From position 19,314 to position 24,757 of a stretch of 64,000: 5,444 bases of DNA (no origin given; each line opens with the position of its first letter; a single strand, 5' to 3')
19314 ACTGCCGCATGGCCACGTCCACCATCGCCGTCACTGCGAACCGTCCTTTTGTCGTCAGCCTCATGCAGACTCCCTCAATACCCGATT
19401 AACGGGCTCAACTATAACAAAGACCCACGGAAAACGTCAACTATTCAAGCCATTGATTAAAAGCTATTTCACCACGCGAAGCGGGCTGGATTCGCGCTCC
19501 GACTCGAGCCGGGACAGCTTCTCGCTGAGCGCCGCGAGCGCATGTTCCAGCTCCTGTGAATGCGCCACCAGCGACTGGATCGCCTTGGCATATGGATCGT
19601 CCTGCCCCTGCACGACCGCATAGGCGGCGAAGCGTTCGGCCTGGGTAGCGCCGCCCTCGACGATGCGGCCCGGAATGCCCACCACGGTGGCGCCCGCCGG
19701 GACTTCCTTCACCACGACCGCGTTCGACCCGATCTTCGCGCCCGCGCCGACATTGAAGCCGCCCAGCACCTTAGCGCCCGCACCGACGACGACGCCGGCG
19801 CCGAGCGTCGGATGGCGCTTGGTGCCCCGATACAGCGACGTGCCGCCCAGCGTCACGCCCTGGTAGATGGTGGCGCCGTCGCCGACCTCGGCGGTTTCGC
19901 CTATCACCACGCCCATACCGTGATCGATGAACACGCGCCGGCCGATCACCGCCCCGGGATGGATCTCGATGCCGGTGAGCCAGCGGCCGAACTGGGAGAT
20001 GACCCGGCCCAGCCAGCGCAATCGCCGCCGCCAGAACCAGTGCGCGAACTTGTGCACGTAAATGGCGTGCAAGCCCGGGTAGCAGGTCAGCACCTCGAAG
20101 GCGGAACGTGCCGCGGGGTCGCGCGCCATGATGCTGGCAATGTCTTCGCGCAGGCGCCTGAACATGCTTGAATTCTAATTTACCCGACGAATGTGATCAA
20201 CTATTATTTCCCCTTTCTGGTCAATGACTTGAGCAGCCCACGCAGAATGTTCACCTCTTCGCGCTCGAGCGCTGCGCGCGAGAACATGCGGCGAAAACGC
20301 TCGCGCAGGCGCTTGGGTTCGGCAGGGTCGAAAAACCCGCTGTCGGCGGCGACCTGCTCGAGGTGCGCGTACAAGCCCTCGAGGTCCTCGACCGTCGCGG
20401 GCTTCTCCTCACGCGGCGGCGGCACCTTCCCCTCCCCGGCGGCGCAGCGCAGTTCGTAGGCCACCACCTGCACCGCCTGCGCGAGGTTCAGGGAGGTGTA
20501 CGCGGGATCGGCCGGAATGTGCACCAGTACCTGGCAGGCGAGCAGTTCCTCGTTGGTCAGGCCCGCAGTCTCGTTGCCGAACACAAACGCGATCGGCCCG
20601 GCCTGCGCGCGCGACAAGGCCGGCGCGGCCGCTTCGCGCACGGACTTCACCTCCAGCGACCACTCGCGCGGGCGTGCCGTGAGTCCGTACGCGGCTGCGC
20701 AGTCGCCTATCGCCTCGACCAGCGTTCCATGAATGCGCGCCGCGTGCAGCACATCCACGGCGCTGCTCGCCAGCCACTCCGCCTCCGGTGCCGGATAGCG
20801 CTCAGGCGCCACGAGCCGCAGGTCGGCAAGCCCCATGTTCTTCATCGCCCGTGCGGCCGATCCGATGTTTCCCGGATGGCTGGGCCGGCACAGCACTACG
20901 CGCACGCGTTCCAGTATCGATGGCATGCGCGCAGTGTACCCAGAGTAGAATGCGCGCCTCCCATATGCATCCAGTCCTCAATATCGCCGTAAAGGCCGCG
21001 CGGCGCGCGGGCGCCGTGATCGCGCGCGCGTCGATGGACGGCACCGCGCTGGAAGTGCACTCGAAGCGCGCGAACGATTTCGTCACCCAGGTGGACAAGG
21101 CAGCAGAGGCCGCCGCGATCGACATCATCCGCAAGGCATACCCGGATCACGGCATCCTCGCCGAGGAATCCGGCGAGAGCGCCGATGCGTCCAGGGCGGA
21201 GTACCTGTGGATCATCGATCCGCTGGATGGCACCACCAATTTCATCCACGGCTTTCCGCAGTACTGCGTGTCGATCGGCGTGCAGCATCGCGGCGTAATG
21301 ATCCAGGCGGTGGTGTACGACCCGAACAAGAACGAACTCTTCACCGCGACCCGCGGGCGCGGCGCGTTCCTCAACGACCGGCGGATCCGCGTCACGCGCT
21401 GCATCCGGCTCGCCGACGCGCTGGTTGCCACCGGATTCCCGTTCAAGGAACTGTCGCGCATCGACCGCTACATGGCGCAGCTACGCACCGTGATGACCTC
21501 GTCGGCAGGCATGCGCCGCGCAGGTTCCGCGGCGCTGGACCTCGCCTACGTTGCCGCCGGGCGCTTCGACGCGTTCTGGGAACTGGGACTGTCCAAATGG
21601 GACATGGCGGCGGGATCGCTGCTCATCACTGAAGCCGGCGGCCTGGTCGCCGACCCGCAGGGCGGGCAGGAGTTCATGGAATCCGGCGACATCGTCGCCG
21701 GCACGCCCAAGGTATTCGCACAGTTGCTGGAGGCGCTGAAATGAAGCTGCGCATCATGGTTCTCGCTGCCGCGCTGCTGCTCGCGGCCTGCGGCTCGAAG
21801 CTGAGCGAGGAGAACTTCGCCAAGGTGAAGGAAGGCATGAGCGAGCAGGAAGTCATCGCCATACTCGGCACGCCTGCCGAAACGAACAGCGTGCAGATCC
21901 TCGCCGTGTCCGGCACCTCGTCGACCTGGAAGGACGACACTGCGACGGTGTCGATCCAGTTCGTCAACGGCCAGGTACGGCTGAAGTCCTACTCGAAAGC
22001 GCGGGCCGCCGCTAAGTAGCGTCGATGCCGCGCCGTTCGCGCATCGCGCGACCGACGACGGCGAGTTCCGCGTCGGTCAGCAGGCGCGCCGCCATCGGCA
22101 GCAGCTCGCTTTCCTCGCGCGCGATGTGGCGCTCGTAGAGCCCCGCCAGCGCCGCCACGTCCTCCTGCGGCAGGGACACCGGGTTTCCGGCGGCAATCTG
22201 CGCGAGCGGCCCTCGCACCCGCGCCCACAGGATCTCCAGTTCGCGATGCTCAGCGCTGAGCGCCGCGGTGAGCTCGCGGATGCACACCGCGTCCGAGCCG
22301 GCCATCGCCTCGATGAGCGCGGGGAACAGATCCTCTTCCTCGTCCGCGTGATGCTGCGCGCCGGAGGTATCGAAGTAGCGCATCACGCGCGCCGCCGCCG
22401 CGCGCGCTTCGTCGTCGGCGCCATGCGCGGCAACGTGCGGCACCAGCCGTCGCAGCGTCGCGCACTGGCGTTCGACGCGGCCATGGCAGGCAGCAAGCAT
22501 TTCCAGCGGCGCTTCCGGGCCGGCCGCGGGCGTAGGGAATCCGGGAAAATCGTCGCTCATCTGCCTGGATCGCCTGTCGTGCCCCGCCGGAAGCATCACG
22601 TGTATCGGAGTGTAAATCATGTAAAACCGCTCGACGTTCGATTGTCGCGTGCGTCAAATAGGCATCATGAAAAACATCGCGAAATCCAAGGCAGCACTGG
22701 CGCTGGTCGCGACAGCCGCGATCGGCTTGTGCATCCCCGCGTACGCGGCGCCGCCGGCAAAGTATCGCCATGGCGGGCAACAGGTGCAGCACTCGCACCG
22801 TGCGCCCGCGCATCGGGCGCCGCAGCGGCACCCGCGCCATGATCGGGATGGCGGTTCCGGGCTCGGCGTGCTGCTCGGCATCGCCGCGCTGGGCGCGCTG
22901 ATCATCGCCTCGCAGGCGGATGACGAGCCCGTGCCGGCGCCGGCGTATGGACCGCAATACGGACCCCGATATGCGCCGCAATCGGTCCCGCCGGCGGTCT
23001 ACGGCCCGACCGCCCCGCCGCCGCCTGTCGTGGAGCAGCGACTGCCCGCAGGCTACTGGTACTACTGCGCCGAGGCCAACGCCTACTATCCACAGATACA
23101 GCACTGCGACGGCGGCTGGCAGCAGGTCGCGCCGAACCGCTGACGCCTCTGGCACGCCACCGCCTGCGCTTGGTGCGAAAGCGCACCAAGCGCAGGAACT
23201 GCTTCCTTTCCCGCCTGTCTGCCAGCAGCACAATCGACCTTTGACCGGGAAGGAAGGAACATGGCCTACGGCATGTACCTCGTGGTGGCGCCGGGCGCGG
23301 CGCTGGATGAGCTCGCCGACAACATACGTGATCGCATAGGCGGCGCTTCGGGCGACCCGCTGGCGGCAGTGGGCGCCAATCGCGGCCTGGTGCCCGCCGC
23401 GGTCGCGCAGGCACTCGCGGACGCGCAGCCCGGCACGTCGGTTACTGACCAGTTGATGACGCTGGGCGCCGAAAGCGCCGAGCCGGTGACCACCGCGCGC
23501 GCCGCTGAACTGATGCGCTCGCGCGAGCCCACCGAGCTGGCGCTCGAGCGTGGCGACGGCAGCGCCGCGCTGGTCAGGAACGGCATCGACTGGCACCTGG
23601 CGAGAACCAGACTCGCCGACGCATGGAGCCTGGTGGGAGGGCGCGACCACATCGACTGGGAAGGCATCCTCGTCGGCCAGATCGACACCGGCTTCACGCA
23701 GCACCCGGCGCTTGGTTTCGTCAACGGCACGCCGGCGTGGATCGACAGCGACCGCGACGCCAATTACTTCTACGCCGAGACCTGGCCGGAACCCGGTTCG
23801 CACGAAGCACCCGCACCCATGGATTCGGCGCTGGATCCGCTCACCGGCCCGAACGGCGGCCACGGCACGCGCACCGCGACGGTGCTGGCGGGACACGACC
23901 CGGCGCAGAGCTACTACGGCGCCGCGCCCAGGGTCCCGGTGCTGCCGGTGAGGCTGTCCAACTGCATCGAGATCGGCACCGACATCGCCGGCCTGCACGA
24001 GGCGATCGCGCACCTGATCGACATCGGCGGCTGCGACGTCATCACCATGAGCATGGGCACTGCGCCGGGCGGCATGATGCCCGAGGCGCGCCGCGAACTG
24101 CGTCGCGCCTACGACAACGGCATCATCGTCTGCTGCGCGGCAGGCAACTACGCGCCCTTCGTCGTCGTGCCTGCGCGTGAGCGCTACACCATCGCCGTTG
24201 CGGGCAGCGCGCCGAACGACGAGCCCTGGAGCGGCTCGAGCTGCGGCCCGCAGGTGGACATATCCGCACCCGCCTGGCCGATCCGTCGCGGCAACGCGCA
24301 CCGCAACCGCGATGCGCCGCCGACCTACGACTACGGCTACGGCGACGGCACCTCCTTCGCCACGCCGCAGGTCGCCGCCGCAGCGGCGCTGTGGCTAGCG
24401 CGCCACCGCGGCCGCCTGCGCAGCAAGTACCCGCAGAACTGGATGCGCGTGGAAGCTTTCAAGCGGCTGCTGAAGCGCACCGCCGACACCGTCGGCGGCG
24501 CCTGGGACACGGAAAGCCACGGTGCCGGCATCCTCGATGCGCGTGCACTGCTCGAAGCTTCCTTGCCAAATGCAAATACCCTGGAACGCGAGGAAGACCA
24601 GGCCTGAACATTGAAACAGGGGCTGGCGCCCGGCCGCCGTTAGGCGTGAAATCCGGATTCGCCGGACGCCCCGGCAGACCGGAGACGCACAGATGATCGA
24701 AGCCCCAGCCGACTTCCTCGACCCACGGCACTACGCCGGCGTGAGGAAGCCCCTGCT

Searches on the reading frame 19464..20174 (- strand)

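Call 71: search_protein_families(library=pfam, proteins=[window:19464-20174:-], max_evalue=0.001)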
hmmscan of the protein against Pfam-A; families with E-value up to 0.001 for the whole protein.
window:19464-20174:- (236 aa): 2 families
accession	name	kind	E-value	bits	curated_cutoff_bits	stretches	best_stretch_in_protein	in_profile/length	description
PF00132.30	Hexapep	-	5.3e-11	42.2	27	2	121-154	1-34/36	Bacterial transferase hexapeptide (six repeats)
PF06426.19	SATase_N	-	4.8e-05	24.1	21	0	3-38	68-103/105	Serine acetyltransferase, N-terminal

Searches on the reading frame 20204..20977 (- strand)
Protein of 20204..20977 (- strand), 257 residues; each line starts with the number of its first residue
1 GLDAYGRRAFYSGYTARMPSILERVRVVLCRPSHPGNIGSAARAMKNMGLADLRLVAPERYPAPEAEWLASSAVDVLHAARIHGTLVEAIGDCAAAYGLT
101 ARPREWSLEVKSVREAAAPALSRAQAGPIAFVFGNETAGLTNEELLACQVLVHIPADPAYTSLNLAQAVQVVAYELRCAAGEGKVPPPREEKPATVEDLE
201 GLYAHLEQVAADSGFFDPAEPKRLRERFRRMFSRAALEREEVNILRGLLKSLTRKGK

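Call 71: search_protein_families(library=pfam, proteins=[window:20204-20977:-], max_evalue=0.001)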
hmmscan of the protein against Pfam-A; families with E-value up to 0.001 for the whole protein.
window:20204-20977:- (257 aa): 1 family
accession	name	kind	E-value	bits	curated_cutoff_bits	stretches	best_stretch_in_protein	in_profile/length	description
PF00588.24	SpoU_methylase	-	5.7e-29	101.5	29.7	1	25-174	2-142/142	SpoU rRNA Methylase family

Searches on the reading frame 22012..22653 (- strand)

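Call 71: search_protein_families(library=pfam, proteins=[window:22012-22653:-], max_evalue=0.001)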
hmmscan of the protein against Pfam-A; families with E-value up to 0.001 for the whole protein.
window:22012-22653:- (213 aa): 1 family
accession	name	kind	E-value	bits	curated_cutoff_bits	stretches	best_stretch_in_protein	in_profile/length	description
PF01814.28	Hemerythrin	-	7.8e-20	72.1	25.3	1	49-188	2-127/127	Hemerythrin HHE cation binding domain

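Call 79: search_protein_families(library=ncbifam, proteins=[window:22012-22653:-], max_evalue=0.001)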
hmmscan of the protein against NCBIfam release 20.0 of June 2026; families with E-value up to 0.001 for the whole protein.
window:22012-22653:- (213 aa): 2 families
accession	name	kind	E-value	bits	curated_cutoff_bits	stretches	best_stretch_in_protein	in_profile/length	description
TIGR03652.1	FeS_repair_RIC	equivalog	7.6e-08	32.4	204.7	1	53-138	76-162/216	iron-sulfur cluster repair di-iron protein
NF053874.1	persist_PA2171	equivalog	1.1e-06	28.5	190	1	89-208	34-144/157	PA2171 family ribosome-binding persister protein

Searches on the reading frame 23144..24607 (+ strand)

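Call 71: search_protein_families(library=pfam, proteins=[window:23144-24607:+], max_evalue=0.001)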
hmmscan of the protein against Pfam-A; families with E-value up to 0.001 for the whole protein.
window:23144-24607:+ (487 aa): 1 family
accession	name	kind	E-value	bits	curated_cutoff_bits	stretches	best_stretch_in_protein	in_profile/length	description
PF00082.27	Peptidase_S8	-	1.5e-29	103.7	21.8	1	174-461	3-287/288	Subtilase family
